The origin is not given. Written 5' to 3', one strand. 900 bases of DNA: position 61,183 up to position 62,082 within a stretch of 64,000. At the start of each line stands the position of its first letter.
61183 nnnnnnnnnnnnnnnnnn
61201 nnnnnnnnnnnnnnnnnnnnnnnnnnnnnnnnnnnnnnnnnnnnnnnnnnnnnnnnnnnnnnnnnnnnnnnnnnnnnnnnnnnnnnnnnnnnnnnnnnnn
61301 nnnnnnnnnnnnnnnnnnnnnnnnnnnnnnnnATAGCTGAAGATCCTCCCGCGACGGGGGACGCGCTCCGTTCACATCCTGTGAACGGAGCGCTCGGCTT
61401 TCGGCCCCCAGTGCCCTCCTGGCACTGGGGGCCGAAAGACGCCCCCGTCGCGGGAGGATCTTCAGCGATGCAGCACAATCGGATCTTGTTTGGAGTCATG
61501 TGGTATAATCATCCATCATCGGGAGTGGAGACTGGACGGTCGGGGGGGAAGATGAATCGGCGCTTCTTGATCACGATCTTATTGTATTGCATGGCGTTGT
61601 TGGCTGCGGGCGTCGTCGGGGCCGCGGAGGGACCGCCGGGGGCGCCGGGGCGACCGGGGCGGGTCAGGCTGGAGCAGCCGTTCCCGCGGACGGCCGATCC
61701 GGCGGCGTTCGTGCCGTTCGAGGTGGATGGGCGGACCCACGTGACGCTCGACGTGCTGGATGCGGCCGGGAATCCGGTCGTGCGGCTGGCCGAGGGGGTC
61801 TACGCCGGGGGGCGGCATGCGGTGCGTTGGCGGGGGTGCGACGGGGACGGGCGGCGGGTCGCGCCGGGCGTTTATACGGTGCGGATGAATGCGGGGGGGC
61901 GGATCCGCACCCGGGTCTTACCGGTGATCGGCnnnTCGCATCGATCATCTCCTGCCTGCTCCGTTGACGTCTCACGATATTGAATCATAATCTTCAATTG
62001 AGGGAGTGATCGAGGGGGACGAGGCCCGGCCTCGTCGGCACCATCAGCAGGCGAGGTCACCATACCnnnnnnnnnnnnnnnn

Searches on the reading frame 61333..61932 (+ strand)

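Call 10: search_protein_families(library=ncbifam, proteins=[window:61333-61932:+], max_evalue=0.01)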
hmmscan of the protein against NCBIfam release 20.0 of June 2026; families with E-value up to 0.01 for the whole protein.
window:61333-61932:+ (200 aa): 3 families
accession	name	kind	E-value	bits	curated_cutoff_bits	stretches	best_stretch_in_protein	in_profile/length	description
NF005176.1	PRK06655.1-1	equivalog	2.1e-06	27.8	230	1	135-188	97-150/197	flagellar hook assembly protein FlgD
NF009276.0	PRK12633.1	equivalog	3.9e-05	23.5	383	1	129-187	122-181/234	flagellar basal body rod modification protein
NF009277.0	PRK12634.1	equivalog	8.2e-05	22.8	333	1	136-185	123-172/221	flagellar basal body rod modification protein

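Call 67: search_protein_families(library=pfam, proteins=[window:61333-61932:+], max_evalue=0.001)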
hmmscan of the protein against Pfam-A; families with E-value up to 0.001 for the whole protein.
window:61333-61932:+ (200 aa): 1 family
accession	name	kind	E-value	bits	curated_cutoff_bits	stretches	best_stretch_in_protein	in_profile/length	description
PF13860.13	FlgD_ig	-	1.7e-09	37.9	27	1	135-187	23-75/79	FlgD Ig-like domain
